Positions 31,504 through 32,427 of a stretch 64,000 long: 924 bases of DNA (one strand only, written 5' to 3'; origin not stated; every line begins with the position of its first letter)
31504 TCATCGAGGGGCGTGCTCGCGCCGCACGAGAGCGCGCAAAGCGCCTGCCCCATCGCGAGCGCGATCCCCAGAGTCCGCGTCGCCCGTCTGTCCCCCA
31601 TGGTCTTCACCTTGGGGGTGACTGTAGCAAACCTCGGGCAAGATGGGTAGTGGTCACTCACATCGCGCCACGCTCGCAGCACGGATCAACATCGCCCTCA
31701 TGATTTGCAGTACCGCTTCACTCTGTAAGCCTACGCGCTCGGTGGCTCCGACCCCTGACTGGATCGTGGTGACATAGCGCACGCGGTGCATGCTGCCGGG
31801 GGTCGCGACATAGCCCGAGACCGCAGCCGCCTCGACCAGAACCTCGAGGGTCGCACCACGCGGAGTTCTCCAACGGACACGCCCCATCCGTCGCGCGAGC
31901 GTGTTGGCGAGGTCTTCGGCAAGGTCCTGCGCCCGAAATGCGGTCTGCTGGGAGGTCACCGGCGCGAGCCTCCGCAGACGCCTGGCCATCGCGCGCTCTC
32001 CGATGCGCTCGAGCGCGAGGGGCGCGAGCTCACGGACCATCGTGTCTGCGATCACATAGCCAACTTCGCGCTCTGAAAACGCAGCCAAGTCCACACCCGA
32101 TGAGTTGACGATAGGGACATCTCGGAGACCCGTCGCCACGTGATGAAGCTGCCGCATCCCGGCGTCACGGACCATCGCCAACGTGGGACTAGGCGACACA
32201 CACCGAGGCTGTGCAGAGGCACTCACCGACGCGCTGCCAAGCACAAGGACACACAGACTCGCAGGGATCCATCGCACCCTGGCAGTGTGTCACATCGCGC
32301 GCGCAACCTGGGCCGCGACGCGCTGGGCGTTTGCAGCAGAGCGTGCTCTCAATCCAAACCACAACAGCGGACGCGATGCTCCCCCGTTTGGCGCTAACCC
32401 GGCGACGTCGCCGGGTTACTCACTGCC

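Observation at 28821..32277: Divergently duplicated two-gene secreted cassette (lipoprotein A + secreted B) bracketing glucokinase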

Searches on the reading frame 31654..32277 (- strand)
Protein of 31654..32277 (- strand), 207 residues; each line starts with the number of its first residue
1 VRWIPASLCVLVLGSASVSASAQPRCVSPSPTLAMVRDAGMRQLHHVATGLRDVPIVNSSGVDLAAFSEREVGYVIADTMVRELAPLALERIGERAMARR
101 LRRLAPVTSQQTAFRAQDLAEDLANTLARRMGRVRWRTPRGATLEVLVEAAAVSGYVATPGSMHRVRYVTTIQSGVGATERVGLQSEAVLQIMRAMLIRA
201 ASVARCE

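Call 6: search_protein_families(library=pfam, proteins=[window:31654-32277:-], max_evalue=1)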
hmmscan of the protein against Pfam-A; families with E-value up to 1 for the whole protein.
window:31654-32277:- (207 aa): 0 families

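Call 7: search_protein_families(library=ncbifam, proteins=[window:31654-32277:-], max_evalue=1)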
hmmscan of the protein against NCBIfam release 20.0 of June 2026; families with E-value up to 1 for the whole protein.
window:31654-32277:- (207 aa): 0 families

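Call 8: find_homologous_proteins(query=window:31654-32277:-)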
Query window:31654-32277:- (207 aa): 4 proteins with E <= 0.001 among 2426 candidates.
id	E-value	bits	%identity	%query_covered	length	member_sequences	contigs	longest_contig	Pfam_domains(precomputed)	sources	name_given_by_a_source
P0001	3.5e-100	351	100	84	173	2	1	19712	-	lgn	-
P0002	6.2e-85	302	74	99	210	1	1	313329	-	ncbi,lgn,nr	ncbi:MAG: hypothetical protein Q8Q09_27805 [Deltaproteobacteria bacterium]|nr:hypothetical protein [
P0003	2.7e-67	244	61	100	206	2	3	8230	-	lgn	-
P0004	8.1e-66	239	62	95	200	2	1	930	-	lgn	-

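Call 10: find_encoding_contigs(protein=P0003, flank=10000, max_places=6)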
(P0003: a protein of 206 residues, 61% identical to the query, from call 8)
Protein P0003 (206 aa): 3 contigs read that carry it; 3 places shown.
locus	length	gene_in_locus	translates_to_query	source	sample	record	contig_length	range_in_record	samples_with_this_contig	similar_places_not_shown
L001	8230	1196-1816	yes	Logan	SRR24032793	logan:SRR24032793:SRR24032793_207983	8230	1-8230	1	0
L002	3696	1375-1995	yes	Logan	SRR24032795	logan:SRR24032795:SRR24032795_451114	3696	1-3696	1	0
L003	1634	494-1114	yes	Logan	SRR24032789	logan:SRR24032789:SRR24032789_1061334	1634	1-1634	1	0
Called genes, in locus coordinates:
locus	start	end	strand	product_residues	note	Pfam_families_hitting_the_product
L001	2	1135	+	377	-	?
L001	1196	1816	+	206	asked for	-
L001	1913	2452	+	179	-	PF08002:DUF1697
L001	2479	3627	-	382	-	PF15891:Nuc_deoxyri_tr2, PF00293:NUDIX (weak)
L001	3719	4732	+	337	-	PF12625:Arabinose_bd, PF12833:HTH_18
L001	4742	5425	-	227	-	-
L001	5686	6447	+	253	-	-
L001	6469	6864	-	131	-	PF01124:MAPEG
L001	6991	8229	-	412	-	?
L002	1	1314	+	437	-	?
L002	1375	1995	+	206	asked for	-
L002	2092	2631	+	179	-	PF08002:DUF1697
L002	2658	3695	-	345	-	?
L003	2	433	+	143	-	?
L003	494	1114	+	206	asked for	-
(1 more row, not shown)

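Call 11: find_encoding_contigs(protein=P0004, flank=10000, max_places=6)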
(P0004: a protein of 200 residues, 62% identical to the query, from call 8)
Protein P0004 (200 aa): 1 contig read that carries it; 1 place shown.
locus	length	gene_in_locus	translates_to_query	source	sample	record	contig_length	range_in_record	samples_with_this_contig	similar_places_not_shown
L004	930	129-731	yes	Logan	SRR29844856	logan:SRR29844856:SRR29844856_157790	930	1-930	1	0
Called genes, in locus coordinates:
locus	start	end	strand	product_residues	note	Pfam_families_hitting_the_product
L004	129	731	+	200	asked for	-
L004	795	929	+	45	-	?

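Call 27: find_related_loci(query=A1, collection=genome_contigs, flank=10000)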
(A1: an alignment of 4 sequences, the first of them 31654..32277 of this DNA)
Query A1 (207 aa) in genome_contigs; peptide patterns used: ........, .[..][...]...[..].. (x = any residue, [..] = any of these).
101 stretches matched a pattern; 1 encode a relative of the query (tblastn E <= 1e-3); 1 distinct loci.
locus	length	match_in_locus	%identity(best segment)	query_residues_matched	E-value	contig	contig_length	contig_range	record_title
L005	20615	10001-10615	61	1-206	2e-70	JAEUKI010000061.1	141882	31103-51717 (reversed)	MAG: Myxococcales bacterium isolate new MAG-91 k141_702284, whole genome shotgun sequence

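Call 30: predict_structure(alignment_id=A1)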
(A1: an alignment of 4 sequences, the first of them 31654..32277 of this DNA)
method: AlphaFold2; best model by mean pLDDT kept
length: 207 residues; sequences in the alignment: 4
mean_pLDDT: 63.9   pTM: 0.61
mean pLDDT of the five models: 63.9, 43.8, 36.3, 35.5, 34.8
residues with pLDDT >= 90: 5; 70-90: 84; 50-70: 59; < 50: 59
segments of 3 or more residues with pLDDT < 50: 1-30, 43-67, 204-207
pLDDT, mean of each block of 10 residues (from residue 1): 41 38 40 55 46 35 45 75 86 89 85 87 86 73 84 76 56 68 66 61 45
secondary structure, 60 per line:
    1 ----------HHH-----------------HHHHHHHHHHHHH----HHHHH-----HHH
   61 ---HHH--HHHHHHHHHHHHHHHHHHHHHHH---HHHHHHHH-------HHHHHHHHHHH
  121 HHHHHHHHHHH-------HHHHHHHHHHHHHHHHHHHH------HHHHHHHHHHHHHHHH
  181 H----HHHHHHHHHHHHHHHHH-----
elements in order: H31-43 H48-52 H69-91 H95-102 H110-131 H139-158 H165-181 H186-202

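Call 34: search_protein_representatives(alignment_id=A1)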
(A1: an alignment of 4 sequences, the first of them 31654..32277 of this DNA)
Query: 4 sequences, 207 profile positions. Proteins with E-value up to 0.001 (for the whole library): 10; up to 1e-10: 1; up to 1e-30: 1. The best 10 are listed.
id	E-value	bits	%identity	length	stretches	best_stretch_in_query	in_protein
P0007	1.1e-73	263.5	-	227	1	8-207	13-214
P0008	4.1e-06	42.8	-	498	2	72-125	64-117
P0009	9.2e-06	41.6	-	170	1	72-137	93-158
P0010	4.2e-05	39.5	-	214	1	74-154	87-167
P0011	4.7e-05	39.3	-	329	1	19-123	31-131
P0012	1.4e-04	37.8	-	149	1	69-143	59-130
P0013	2.9e-04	36.7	-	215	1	61-125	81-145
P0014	5.6e-04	35.8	-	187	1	68-123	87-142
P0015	5.8e-04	35.8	-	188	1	73-180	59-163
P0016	6.0e-04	35.7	-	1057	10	110-181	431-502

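Call 36: search_protein_families(library=pfam, proteins=[P0007, P0008, P0009, P0010, P0011, P0012, P0013, P0014, P0015, P0016], max_evalue=0.1)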
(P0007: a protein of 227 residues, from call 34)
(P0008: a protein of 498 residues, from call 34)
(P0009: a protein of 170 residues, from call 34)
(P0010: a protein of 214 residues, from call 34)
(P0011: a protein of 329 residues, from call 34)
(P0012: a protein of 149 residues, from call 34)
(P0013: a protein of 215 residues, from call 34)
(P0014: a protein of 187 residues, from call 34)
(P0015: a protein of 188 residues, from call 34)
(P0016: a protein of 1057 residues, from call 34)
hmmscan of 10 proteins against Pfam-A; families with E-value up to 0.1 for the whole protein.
P0007 (227 aa): 0 families

P0008 (498 aa): 4 families
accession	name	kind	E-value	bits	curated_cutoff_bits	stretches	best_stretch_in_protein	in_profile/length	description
PF00805.28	Pentapeptide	-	6e-20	70.9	20.2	2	249-285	2-38/40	Pentapeptide repeats (8 copies)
PF13576.12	Pentapeptide_3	-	0.013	16.2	27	1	249-283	11-47/48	Pentapeptide repeats (9 copies)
PF01845.23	CcdB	-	0.058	14.1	28.6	0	64-135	22-92/101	CcdB protein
PF20512.3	PMI_typeI_hel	-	0.088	13.8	23.4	0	315-339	56-80/88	Phosphomannose isomerase type I, helical insertion domain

P0009 (170 aa): 0 families

P0010 (214 aa): 0 families

P0011 (329 aa): 0 families

P0012 (149 aa): 1 family
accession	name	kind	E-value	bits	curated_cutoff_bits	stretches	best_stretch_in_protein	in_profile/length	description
PF07210.18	DUF1416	-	0.0025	18.1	23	1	5-32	16-43/97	Protein of unknown function (DUF1416)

P0013 (215 aa): 0 families

P0014 (187 aa): 0 families

P0015 (188 aa): 0 families

P0016 (1057 aa): 7 families
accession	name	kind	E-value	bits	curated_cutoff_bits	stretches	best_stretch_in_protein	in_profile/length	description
PF16410.10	DUF5018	-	1.3e-95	320.7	38.2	11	418-513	122-215/352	Domain of unknown function (DUF5018)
PF22243.2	DUF5018-rel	-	8.9e-37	126.2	28.1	10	117-153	78-114/115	DUF5018-related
PF19755.4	DUF6242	-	1.5e-18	68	29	0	9-71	50-123/217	Domain of unknown function (DUF6242)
PF17786.7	Mannosidase_ig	-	3.1e-12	47.3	23.4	0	61-86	35-58/91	Mannosidase Ig/CBM-like domain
PF10380.14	CRF1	-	4.1e-06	27.6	25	0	426-456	21-51/122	Transcription factor CRF1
PF25549.1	DUF7927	-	9.8e-05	23.1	31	0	122-155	7-40/132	Domain of unknown function (DUF7927)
PF12253.13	CAF1A_dimeriz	-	0.089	13.4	25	0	86-111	11-36/75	Chromatin assembly factor 1 subunit A dimerization domain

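Call 39: find_encoding_contigs(protein=P0001, flank=10000, max_places=6)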
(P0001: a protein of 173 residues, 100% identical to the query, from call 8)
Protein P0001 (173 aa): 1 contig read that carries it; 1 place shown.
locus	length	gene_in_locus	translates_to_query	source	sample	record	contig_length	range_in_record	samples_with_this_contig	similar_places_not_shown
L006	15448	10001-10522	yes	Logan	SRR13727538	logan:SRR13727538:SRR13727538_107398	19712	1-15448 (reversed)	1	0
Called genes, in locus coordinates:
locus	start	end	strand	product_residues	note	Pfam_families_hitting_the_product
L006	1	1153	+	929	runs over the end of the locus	PF00912:Transgly, PF00905:Transpeptidase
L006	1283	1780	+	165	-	PF05099:TerB (weak)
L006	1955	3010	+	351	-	-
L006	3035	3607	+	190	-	PF00719:Pyrophosphatase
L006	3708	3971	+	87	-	PF12674:Zn_ribbon_2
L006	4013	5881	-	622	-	-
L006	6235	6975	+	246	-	PF21001:YqiJ_N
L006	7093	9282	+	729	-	PF01145:Band_7, PF15975:Flot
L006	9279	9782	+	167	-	PF07885:Ion_trans_2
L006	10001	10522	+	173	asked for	-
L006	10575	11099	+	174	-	-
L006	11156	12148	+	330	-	PF02685:Glucokinase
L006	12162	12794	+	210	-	-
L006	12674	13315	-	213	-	-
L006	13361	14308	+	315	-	PF00056:Ldh_1_N, PF02866:Ldh_1_C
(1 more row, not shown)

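Call 40: find_encoding_contigs(protein=P0002, flank=10000, max_places=6)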
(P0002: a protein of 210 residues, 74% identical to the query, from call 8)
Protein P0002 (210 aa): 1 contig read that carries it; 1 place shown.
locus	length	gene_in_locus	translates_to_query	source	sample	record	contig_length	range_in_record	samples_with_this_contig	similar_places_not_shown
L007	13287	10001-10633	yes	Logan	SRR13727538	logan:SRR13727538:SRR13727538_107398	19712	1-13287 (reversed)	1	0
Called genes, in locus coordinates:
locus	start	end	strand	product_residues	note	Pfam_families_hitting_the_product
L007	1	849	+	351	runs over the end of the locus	-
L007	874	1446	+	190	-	PF00719:Pyrophosphatase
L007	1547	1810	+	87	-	PF12674:Zn_ribbon_2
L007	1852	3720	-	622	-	-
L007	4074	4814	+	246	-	PF21001:YqiJ_N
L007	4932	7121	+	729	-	PF01145:Band_7, PF15975:Flot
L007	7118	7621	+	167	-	PF07885:Ion_trans_2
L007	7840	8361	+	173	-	-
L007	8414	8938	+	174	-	-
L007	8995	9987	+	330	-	PF02685:Glucokinase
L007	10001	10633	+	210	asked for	-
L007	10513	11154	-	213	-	-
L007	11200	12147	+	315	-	PF00056:Ldh_1_N, PF02866:Ldh_1_C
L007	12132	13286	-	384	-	?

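Call 43: find_related_loci(query=A3, collection=metagenome_contigs, flank=10000)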
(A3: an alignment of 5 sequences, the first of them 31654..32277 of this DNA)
Query A3 (207 aa) in metagenome_contigs; peptide patterns used: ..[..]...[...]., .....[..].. (x = any residue, [..] = any of these).
420 stretches matched a pattern; 1 encode a relative of the query (tblastn E <= 1e-3); 1 distinct loci.
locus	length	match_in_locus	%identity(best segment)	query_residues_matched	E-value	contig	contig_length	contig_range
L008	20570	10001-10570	54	19-206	2e-52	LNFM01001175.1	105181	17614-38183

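Call 46: search_protein_families(library=ncbifam, proteins=[P0007, P0008, P0009, P0010, P0011, P0012, P0013, P0014, P0015], max_evalue=1)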
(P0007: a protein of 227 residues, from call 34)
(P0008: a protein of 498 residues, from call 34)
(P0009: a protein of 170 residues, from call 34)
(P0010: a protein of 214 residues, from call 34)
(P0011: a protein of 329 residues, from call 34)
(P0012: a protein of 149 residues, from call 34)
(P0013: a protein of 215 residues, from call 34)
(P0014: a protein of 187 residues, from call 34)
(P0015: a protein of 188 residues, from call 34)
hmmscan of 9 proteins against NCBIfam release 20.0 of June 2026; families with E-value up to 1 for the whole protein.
P0007 (227 aa): 0 families

P0008 (498 aa): 10 families
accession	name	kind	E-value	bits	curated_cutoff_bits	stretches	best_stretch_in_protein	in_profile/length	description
NF047416.1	penta_HetL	equivalog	1.5e-12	47.4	260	2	234-301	69-136/218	heterocyst differentiation pentapeptide repeat protein HetL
NF052603.1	penta_Alr5209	equivalog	2.6e-11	43.7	125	1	231-292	21-82/113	Alr5209 family pentapeptide repeat protein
NF011743.0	PRK15196.1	equivalog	1.8e-08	33.7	354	1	232-288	166-222/350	type III secretion system effector PipB2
NF011744.0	PRK15197.1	equivalog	8.2e-08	31.8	274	1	231-286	157-217/291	SPI-2 type III secretion system effector PipB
NF000349.1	mfpA_AE000516.2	equivalog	6.7e-05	22.8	360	1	232-285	101-153/183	pentapeptide repeat protein MfpA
NF038182.1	penta_rpt_SmQnr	exception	0.0005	20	460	1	235-282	137-184/215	SmQnr family pentapeptide repeat protein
NF033375.2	penta_rpt_QnrE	exception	0.0099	15.9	480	1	229-282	140-193/214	QnrE family quinolone resistance pentapeptide repeat protein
NF000420.1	penta_rpt_QnrB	exception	0.016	15.2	460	1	235-283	146-194/214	QnrB family quinolone resistance pentapeptide repeat protein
TIGR00758.1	UDG_fam4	subfamily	0.077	12.7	125.3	0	351-404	80-133/173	uracil-DNA glycosylase, family 4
NF000071.4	penta_rpt_QnrA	exception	0.14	11.9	450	1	238-276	122-160/218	QnrA family quinolone resistance pentapeptide repeat protein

P0009 (170 aa): 0 families

P0010 (214 aa): 0 families

P0011 (329 aa): 0 families

P0012 (149 aa): 0 families

P0013 (215 aa): 0 families

P0014 (187 aa): 0 families

P0015 (188 aa): 2 families
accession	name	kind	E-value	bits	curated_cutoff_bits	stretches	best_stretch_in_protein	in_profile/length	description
NF003472.0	PRK05101.1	equivalog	0.00047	19.2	499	1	66-121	233-288/382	galactokinase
TIGR01588.1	citE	equivalog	0.023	13.8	443.4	1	61-121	101-161/288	citrate (pro-3S)-lyase subunit beta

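Call 47: search_solved_structures(query=A3, max_evalue=10)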
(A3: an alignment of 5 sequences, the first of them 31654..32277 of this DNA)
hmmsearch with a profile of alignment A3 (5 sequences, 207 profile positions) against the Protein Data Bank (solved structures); distinct sequences matched with E-value up to 10: 5.
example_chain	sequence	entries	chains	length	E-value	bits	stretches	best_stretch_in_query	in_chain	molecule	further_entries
5e4r_A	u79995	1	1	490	0.051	16.3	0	63-100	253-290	Ketol-acid reductoisomerase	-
2jxn_A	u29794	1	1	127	0.16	14.6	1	30-106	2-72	Uncharacterized protein YMR074C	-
4ekz_A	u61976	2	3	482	0.52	12.9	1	114-154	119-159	Protein disulfide-isomerase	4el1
6i7s_A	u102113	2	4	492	0.54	12.9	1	114-154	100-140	Protein disulfide-isomerase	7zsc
8eoj_A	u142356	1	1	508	0.55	12.9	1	114-154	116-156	Protein disulfide-isomerase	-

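Call 48: search_protein_families(library=phrogs, proteins=[window:31654-32277:-, P0007, P0009, P0010, P0012, P0013, P0014, P0015], max_evalue=0.1)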
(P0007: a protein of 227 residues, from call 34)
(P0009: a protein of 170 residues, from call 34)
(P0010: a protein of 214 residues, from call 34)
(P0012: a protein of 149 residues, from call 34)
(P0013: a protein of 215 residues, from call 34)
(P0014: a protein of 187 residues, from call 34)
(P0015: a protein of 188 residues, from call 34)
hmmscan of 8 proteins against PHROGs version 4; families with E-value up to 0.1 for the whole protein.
window:31654-32277:- (207 aa): 0 families

P0007 (227 aa): 0 families

P0009 (170 aa): 2 families
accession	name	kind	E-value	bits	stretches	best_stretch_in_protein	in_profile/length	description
phrog_13065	-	unknown function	5.3e-06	27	1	26-100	23-99/175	-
phrog_3416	-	unknown function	0.0032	18.4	0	20-154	18-161/248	-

P0010 (214 aa): 0 families

P0012 (149 aa): 0 families

P0013 (215 aa): 1 family
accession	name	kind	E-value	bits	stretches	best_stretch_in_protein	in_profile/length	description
phrog_13065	-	unknown function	0.018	15.5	1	27-62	28-64/175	-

P0014 (187 aa): 1 family
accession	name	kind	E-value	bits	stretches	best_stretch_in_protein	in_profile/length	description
phrog_13065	-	unknown function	0.00024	21.7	1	25-82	27-85/175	-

P0015 (188 aa): 0 families

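Call 49: search_protein_families(library=padloc, proteins=[window:31654-32277:-, P0007, P0009, P0010, P0012, P0013, P0014, P0015], max_evalue=0.1)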
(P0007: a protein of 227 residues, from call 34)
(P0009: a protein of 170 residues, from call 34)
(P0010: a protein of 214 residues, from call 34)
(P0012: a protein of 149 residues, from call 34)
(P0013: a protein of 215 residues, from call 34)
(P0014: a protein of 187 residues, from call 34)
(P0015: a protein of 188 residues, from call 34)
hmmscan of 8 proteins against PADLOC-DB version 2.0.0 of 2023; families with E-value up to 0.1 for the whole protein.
window:31654-32277:- (207 aa): 0 families

P0007 (227 aa): 0 families

P0009 (170 aa): 0 families

P0010 (214 aa): 0 families

P0012 (149 aa): 0 families

P0013 (215 aa): 0 families

P0014 (187 aa): 0 families

P0015 (188 aa): 0 families

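Call 58: search_solved_structures(query=A4, max_evalue=10)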
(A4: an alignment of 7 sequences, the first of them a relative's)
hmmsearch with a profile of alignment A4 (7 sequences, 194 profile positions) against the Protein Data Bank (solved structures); distinct sequences matched with E-value up to 10: 36.
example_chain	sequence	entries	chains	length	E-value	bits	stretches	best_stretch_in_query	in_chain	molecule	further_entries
4wj8_A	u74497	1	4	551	0.62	13.2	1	109-142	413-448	Pyruvate kinase PKM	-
3rsk_A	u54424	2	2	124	0.8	12.9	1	123-175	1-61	RIBONUCLEASE A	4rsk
6b6u_A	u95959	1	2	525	0.9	12.7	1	109-141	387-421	Pyruvate kinase PKM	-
3g2g_A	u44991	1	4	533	0.91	12.7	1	109-141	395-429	Pyruvate kinase isozymes M1/M2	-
4g1n_A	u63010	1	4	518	0.91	12.7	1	109-136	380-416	Pyruvate kinase isozymes M1/M2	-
3bjf_A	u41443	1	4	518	0.92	12.7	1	109-136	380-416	Pyruvate kinase isozymes M1/M2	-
4qg6_A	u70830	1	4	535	0.94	12.7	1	109-136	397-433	Pyruvate kinase PKM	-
6wp3_A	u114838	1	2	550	0.94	12.7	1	109-136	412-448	Pyruvate kinase PKM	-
3u2z_A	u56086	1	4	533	0.94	12.7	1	109-136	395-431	Pyruvate kinase isozymes M1/M2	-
3bjt_A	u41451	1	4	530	0.95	12.6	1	109-136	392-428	Pyruvate kinase isozymes M1/M2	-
9hia_A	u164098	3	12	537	0.96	12.6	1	109-136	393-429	Pyruvate kinase PKM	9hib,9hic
6nub_A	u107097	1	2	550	0.96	12.6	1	109-141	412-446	Pyruvate kinase PKM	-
6nu5_A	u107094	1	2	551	0.97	12.6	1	109-141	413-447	Pyruvate kinase PKM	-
1zjh_A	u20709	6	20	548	0.99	12.6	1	109-136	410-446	Pyruvate kinase, isozymes M1/M2 | PYRUVATE KINASE ISOZYMES M1/M2 | Pyruvate kinase PKM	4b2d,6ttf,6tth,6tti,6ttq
6wp6_C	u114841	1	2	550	0.99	12.6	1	109-136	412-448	Pyruvate kinase PKM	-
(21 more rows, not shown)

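Call 65: fold_search(model_id=the predicted structure, library=pdb)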
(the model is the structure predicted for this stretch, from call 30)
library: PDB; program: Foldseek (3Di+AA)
matches with E <= 10: 342; with E <= 0.001: 0
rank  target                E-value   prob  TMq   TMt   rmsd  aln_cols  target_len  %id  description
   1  4pr9_A                2.7e-01  0.41  0.22  0.25  12.3       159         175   11  Human Vinculin (residues 891-1066) in complex with PIP (released 2014-12-10)
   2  5l0c_B                3.6e-01  0.57  0.27  0.31  15.0       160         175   11  Human metavinculin (residues 959-1134) in complex with PIP2 (released 2016-08-31)
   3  4pr9_C                4.1e-01  0.63  0.29  0.33  11.9       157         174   10  Human Vinculin (residues 891-1066) in complex with PIP (released 2014-12-10)
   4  3vf0_A                5.0e-01  0.28  0.22  0.25  15.6       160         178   13  Raver1 in complex with metavinculin L954 deletion mutant (released 2012-07-25)
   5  3h2u_C                8.7e-01  0.28  0.24  0.27  12.6       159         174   11  Human raver1 RRM1, RRM2, and RRM3 domains in complex with human vinculin tail domain Vt (released 2009-07-28)
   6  5j5l                  9.6e-01  0.10  0.17  0.21  17.1       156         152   11  CRYSTAL STRUCTURE OF AFMP4P IN COMPLEX WITH ARACHIDONIC ACID (released 2017-04-05)
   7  6pe4_H                9.6e-01  0.06  0.12  0.15  17.1       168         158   10  Yeast Vo motor in complex with 1 VopQ molecule (released 2020-05-20)
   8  6o7u_m                1.1e+00  0.11  0.18  0.22  16.9       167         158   11  Saccharomyces cerevisiae V-ATPase Stv1-VO (released 2019-04-03)
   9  5hd8_A                1.1e+00  0.07  0.16  0.10  20.3       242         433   10  Crystal structure of disulfide cross-linked D417C ClC-ec1 (released 2017-01-18)
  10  4pr9_B                1.1e+00  0.44  0.31  0.34  11.9       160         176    9  Human Vinculin (residues 891-1066) in complex with PIP (released 2014-12-10)
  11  9lm8                  1.1e+00  0.14  0.20  0.13  16.1       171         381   18  Crystal structure of bvFP-Pfr21 (released 2026-01-28)
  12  6iv1_C                1.1e+00  0.08  0.18  0.15  20.7       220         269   11  Crystal structure of a bacterial Bestrophin homolog from Klebsiella pneumoniae with a mutation I180T (released 2019-11-13)
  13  3h2v_B                1.3e+00  0.15  0.21  0.25  13.3       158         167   11  Human raver1 RRM1 domain in complex with human vinculin tail domain Vt (released 2009-07-28)
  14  9kq0_A                1.3e+00  0.08  0.18  0.17  24.7       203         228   12  Structure of TolQRA complex at pH 8.0 from E.coli (released 2026-03-04)
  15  8fed_J                1.5e+00  0.06  0.16  0.13  20.7       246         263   15  Structure of Mce1-LucB complex from Mycobacterium smegmatis (Map1) (released 2023-02-22)
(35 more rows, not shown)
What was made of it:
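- Tried and rejected: Foldseek against the PDB with the B model found nothing with E < 0.27 (call 65).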

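Call 67: find_encoding_contigs(protein=P0011, flank=6000, max_places=3)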
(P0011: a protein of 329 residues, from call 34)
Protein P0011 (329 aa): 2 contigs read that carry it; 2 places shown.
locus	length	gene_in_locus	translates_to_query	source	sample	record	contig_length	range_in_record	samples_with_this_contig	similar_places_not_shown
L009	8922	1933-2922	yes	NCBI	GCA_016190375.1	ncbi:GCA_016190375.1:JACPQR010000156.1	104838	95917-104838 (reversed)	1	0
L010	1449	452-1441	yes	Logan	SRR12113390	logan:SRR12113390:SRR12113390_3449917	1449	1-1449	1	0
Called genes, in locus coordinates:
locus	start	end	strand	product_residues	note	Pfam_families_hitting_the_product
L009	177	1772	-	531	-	-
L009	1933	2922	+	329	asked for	-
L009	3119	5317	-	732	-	PF08298:AAA_PrkA, PF06798:PrkA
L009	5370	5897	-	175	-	-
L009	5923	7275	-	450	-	PF02310:B12-binding, PF04055:Radical_SAM, PF13282:DUF4070 (weak)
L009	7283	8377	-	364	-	PF00595:PDZ (faint), PF13180:PDZ_2, PF17820:PDZ_6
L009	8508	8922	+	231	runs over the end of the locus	PF24517:CBM96, PF06848:Disaggr_repeat (faint)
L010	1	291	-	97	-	?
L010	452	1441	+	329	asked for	-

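Call 68: find_encoding_contigs(protein=P0009, flank=6000, max_places=3)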
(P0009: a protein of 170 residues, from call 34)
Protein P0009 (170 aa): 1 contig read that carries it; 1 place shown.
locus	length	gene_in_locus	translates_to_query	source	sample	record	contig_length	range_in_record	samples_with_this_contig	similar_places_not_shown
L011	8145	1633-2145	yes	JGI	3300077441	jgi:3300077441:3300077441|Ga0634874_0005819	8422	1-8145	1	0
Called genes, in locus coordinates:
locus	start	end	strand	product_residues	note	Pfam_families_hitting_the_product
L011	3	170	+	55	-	?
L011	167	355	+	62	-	-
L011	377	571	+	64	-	-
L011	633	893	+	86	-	-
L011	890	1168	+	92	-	-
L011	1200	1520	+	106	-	-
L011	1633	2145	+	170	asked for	-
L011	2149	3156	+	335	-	PF00890:FAD_binding_2, PF01266:DAO (weak), PF07992:Pyr_redox_2, PF12831:FAD_oxidored, PF13450:NAD_binding_8, PF13738:Pyr_redox_3 (weak), PF13738:Pyr_redox_3, PF00070:Pyr_redox (weak), +3 more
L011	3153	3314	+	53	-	-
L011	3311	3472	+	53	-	-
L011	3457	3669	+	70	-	-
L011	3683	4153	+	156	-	-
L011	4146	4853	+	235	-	-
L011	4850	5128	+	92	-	-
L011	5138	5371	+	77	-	-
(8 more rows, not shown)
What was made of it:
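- Tried and rejected: One lies on a phage-like contig and one on an uninformative chromosomal contig (calls 67, 68).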

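Call 70: search_protein_families(library=pfam, proteins=[L005:10718-11257:+, L005:8525-9940:+, L008:7589-9832:-, L008:10800-12035:-], max_evalue=0.001)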
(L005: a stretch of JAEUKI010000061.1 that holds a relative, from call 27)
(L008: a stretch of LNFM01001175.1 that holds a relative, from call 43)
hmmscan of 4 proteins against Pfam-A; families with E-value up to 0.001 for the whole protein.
L005:10718-11257:+ (179 aa): 1 family
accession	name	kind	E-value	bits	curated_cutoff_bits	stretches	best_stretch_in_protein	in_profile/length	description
PF08002.16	DUF1697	-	5.2e-37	127.7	24.4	1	3-135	2-134/137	Protein of unknown function (DUF1697)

L005:8525-9940:+ (471 aa): 2 families
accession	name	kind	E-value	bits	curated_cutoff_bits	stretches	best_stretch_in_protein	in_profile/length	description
PF01926.29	MMR_HSR1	-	8.1e-07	29.6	21.9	1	51-162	2-113/113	50S ribosome-binding GTPase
PF03193.22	RsgA_GTPase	-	0.0003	21.1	30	0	111-203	16-107/174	RsgA GTPase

L008:7589-9832:- (747 aa): 0 families

L008:10800-12035:- (411 aa): 0 families
